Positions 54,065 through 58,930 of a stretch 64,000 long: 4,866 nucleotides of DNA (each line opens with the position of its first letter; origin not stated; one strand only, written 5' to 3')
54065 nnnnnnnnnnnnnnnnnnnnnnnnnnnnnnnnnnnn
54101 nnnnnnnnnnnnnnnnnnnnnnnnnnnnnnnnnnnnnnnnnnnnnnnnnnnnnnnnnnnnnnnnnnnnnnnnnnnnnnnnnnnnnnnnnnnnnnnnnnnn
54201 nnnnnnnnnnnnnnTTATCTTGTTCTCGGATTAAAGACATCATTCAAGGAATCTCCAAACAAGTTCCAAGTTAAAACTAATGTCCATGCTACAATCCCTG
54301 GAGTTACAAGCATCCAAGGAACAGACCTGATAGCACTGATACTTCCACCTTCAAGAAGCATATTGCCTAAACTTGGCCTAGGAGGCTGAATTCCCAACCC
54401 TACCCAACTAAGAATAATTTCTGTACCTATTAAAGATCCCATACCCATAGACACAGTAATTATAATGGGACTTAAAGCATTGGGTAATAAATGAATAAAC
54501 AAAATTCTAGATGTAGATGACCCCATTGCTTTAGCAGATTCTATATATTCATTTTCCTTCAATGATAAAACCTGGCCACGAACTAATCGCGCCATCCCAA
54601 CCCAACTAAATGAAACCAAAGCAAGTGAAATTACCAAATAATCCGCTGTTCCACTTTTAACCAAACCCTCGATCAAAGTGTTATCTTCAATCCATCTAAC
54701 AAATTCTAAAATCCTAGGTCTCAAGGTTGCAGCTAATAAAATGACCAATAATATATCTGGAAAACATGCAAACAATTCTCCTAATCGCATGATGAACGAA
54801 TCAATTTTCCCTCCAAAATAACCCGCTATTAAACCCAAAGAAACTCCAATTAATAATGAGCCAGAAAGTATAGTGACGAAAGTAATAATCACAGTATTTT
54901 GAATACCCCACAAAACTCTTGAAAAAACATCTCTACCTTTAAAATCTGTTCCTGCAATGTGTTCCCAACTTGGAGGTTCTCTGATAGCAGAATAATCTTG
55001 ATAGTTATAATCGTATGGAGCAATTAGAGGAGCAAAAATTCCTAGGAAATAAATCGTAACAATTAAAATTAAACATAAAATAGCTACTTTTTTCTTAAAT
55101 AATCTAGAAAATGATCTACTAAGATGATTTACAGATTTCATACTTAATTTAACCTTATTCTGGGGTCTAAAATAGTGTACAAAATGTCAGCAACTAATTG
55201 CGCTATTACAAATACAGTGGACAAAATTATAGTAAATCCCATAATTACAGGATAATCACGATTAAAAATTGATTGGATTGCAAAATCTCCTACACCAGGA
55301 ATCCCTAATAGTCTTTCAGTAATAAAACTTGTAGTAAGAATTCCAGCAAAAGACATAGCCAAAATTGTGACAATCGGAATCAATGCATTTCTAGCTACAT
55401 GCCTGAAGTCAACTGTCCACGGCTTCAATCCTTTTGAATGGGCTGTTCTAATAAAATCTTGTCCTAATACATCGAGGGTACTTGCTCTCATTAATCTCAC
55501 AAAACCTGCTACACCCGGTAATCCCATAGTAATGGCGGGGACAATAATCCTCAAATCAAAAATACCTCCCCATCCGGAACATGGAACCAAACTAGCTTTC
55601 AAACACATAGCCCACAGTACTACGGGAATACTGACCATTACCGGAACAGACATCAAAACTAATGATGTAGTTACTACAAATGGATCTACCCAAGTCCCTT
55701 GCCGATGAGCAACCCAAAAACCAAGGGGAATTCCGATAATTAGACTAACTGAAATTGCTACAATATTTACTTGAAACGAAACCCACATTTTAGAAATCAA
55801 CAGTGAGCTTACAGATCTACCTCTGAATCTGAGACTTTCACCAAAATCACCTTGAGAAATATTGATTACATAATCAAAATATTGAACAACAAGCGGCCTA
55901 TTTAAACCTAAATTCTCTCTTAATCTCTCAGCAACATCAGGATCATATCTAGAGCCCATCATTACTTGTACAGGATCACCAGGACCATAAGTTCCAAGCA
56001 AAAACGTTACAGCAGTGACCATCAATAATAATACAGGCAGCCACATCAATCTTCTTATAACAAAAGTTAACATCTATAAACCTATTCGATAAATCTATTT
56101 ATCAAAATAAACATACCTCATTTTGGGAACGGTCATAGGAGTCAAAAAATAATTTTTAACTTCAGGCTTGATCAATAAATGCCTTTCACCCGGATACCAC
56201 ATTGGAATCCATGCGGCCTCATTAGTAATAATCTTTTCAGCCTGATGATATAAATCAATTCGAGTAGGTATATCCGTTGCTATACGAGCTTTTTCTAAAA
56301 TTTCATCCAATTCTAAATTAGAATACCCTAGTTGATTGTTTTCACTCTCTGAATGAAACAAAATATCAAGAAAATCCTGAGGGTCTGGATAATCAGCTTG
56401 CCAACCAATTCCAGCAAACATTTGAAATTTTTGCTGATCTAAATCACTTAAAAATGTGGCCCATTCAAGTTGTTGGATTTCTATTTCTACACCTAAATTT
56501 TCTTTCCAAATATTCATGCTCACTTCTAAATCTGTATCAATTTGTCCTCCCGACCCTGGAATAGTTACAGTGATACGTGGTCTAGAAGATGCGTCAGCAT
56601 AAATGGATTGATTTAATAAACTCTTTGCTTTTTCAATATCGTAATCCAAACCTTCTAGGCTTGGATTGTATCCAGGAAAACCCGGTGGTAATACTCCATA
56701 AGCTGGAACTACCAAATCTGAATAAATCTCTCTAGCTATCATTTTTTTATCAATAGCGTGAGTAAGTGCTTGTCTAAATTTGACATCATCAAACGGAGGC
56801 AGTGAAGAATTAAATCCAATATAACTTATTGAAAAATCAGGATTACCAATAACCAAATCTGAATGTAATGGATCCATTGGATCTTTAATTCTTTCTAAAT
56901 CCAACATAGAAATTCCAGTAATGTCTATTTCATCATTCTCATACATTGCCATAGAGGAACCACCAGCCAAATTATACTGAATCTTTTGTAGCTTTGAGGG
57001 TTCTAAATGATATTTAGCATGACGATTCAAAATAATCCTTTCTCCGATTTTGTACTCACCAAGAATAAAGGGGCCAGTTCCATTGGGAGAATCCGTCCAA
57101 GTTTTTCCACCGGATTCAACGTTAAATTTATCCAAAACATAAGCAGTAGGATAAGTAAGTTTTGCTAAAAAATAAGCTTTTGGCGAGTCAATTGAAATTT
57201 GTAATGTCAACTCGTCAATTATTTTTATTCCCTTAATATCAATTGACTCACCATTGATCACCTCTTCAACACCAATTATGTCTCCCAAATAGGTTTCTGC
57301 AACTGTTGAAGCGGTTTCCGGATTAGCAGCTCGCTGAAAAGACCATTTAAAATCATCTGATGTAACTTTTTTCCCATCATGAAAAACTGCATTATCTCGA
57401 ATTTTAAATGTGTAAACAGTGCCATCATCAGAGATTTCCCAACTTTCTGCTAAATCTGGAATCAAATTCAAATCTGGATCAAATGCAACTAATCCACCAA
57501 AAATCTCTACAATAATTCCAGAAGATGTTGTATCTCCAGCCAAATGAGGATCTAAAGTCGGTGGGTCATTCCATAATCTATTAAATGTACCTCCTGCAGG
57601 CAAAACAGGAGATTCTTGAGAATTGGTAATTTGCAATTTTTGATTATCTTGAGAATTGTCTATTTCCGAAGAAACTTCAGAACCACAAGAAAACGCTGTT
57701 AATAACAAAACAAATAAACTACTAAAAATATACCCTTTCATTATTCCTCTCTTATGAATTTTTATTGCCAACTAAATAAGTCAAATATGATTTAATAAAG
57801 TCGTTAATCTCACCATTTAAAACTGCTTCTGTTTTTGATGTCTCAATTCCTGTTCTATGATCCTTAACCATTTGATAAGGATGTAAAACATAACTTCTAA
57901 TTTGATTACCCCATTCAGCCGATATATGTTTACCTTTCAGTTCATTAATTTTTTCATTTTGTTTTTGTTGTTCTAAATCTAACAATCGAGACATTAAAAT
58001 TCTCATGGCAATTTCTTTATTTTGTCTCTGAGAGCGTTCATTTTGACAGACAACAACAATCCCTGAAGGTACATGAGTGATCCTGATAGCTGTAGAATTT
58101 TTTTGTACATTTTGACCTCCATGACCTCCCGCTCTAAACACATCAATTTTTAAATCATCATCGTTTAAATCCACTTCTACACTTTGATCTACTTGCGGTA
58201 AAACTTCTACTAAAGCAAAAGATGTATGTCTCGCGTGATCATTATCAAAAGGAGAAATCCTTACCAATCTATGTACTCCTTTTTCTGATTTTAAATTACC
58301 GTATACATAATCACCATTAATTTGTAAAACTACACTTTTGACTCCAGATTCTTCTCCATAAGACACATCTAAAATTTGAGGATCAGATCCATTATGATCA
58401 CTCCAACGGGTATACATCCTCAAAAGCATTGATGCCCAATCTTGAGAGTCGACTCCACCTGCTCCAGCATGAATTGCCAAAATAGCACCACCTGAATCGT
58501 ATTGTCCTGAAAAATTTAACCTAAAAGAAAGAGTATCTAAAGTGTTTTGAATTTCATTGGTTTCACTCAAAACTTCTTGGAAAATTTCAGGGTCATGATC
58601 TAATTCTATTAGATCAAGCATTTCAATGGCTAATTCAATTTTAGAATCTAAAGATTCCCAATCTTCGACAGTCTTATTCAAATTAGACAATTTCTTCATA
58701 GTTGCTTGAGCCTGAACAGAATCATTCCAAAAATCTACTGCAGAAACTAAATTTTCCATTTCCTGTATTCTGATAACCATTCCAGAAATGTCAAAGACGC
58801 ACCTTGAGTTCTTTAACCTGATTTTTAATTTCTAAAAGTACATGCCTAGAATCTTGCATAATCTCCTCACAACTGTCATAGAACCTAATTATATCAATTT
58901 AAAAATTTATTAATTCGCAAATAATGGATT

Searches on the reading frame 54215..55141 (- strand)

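Call 29: search_protein_families(library=ncbifam, max_evalue=1e-10, proteins=[window:54215-55141:-])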
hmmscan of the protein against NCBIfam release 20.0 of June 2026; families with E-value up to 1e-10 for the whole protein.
window:54215-55141:- (308 aa): 16 families
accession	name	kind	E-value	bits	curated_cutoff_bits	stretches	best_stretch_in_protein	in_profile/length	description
NF045476.1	Opp4C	equivalog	2.4e-79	266.5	350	1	10-306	6-278/278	oligopeptide ABC transporter permease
NF045474.1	Opp2C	equivalog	4.9e-63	212.9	300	2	159-303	96-235/236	nickel transporter permease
NF045473.1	Opp1C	equivalog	1.3e-61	208.3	350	2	15-140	2-126/267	nickel/cobalt ABC transporter permease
TIGR02790.1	nickel_nikC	equivalog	1.6e-60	204.9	358.45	2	171-303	127-257/258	nickel ABC transporter permease subunit NikC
NF045475.1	Opp3C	equivalog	1.9e-60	204.7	450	2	167-308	189-328/328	oligopeptide ABC transporter permease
NF011662.0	PRK15082.1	equivalog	1.7e-56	191.8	484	2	9-143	27-162/303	glutathione ABC transporter permease GsiD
NF007376.0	PRK09881.1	equivalog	5.3e-48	163.5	434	2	13-145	26-157/298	D,D-dipeptide ABC transporter permease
NF011935.0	PRK15406.1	equivalog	7.4e-48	163.8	433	2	165-308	161-302/302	oligopeptide ABC transporter permease OppC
NF008160.0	PRK10913.1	equivalog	9.8e-48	163.1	483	2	11-145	22-162/300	dipeptide ABC transporter permease DppC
NF047573.1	opine_perm_CntC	exception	1.2e-47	162.6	440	2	12-138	3-128/271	staphylopine uptake ABC transporter permease subunit CntC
NF007738.0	PRK10417.1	equivalog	2.4e-47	161.7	335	2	16-140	7-130/277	nickel ABC transporter permease subunit NikC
NF043080.1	MMSYN1_0166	equivalog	5.1e-43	147.1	370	2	167-307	163-305/307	oligopeptide ABC transporter permease OppC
NF011596.0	PRK15021.1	subfamily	7.1e-30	104.2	439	1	45-306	105-338/341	microcin C ABC transporter permease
NF011691.0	PRK15111.1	equivalog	2.3e-23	83.2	379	1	7-301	16-289/296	putrescine export ABC transporter permease SapC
NF045470.1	Opp2B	equivalog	5.4e-18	65.2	350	1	68-308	79-300/300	nickel ABC transporter permease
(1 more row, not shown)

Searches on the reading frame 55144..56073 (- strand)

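Call 29: search_protein_families(library=ncbifam, max_evalue=1e-10, proteins=[window:55144-56073:-])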
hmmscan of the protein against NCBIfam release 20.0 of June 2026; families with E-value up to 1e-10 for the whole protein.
window:55144-56073:- (309 aa): 12 families
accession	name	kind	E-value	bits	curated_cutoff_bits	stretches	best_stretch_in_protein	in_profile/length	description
NF045471.1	Opp3B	equivalog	6.4e-74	249.1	480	1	1-308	1-304/308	oligopeptide ABC transporter permease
NF045470.1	Opp2B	equivalog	3e-73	246.7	350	1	8-307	1-300/300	nickel ABC transporter permease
NF045469.1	Opp1B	equivalog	5e-64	216.7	380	1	1-307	1-307/307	nickel/cobalt ABC transporter permease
NF045472.1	Opp4B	equivalog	6.7e-64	216.2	450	1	1-307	1-319/319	oligopeptide ABC transporter permease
NF007008.0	PRK09471.1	equivalog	4.4e-62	210.3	388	1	1-307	1-305/306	oligopeptide ABC transporter permease OppB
TIGR02789.1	nickel_nikB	equivalog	7.7e-62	209.5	447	1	1-307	1-307/314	nickel ABC transporter permease subunit NikB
NF007677.0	PRK10352.1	equivalog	4.8e-59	200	433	1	1-308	1-308/314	nickel ABC transporter permease subunit NikB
NF011661.0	PRK15081.1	equivalog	3.8e-53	180.9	463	1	1-308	1-305/306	glutathione ABC transporter permease GsiC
NF008161.0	PRK10914.1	equivalog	1.2e-47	162.7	590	2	175-307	204-336/339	dipeptide ABC transporter permease DppB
NF043081.1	MMSYN1_0165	equivalog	1.4e-35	123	350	1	85-309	164-387/388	oligopeptide ABC transporter permease OppB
NF011690.0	PRK15110.1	equivalog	2.5e-32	112.6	432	1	176-304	183-311/321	putrescine export ABC transporter permease SapB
NF011712.0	PRK15133.1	subfamily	1.4e-28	99.9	445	1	42-307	80-360/364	microcin C ABC transporter permease YejB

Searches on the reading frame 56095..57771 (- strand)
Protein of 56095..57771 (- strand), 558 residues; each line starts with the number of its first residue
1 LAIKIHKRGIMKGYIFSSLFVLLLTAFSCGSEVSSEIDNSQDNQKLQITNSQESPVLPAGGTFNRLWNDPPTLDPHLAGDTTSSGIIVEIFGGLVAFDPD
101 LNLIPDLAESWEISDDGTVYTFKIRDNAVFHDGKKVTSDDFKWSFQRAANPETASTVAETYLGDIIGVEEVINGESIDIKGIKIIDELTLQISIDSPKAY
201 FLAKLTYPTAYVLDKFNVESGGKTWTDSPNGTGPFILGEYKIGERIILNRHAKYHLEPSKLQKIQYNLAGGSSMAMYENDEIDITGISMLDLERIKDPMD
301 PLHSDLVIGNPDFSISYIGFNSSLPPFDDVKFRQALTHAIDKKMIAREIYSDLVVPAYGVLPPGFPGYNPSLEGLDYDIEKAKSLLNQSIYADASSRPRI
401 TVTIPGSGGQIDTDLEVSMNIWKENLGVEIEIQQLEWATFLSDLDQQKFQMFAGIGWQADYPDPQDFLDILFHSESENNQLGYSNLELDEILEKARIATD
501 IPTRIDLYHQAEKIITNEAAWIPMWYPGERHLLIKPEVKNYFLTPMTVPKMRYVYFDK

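Call 29: search_protein_families(library=ncbifam, max_evalue=1e-10, proteins=[window:56095-57771:-])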
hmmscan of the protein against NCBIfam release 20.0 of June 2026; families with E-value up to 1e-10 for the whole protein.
window:56095-57771:- (558 aa): 10 families
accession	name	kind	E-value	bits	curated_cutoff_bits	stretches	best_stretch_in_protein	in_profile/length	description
NF011684.0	PRK15104.1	equivalog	6.1e-68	229.8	947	1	70-541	49-524/543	oligopeptide ABC transporter substrate-binding protein OppA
NF007287.0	PRK09755.1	equivalog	6.1e-59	200.2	1098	1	67-543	40-518/535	ABC transporter substrate-binding protein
NF045467.1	Opp4A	equivalog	1.5e-49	168.7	650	1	29-530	4-531/556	oligopeptide ABC transporter substrate-binding protein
NF043070.1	DppA_dipep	equivalog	1.3e-46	159.3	1005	1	75-552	44-530/535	dipeptide ABC transporter periplasmic-binding protein DppA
TIGR02294.1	nickel_nikA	equivalog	2.6e-37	128.5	393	1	89-527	34-473/501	nickel ABC transporter substrate-binding protein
NF011942.0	PRK15413.1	equivalog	2.1e-36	125.7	594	1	72-524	40-480/512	glutathione ABC transporter substrate-binding protein GsiB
NF011689.0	PRK15109.1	equivalog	1e-35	123.5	560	1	82-526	52-509/547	ABC transporter substrate-binding protein SapA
NF045468.1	Opp5A_nikA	equivalog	1.4e-32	112.9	600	1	72-528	30-460/488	nickel ABC transporter substrate-binding protein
NF047575.1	opine_bind_CntA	exception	2e-28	99.2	800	1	73-524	50-502/535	staphylopine-dependent metal ABC transporter substrate-binding lipoprotein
TIGR04028.1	SBP_KPN_01854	hypoth_equivalog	2.4e-22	79.2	468.5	1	73-525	13-478/509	TIGR04028 family ABC transporter substrate-binding protein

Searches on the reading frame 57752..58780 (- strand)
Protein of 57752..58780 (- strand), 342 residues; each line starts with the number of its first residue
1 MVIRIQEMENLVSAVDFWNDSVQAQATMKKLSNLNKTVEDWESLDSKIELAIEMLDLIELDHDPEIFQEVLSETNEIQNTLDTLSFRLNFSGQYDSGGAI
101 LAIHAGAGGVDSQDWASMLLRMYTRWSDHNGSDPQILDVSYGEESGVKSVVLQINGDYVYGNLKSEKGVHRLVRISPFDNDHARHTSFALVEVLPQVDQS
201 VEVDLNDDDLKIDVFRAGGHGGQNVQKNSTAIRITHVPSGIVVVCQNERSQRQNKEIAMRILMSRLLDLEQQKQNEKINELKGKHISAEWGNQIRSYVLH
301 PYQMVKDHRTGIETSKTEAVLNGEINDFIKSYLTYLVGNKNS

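Call 29: search_protein_families(library=ncbifam, max_evalue=1e-10, proteins=[window:57752-58780:-])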
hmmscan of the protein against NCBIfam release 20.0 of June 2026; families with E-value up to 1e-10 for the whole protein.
window:57752-58780:- (342 aa): 4 families
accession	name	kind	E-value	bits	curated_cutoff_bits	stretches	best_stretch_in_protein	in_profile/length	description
TIGR00020.2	prfB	exception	7.4e-137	456.1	370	1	4-333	23-352/353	peptide chain release factor 2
NF001859.2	PRK00591.1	equivalog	1e-74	251.7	400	1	4-332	7-338/347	peptide chain release factor 1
TIGR00019.1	prfA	equivalog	2.9e-72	243.6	423.25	1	3-331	15-345/361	peptide chain release factor 1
TIGR03072.1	release_prfH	equivalog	1.8e-30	106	166.65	1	101-297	3-195/200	peptide chain release factor H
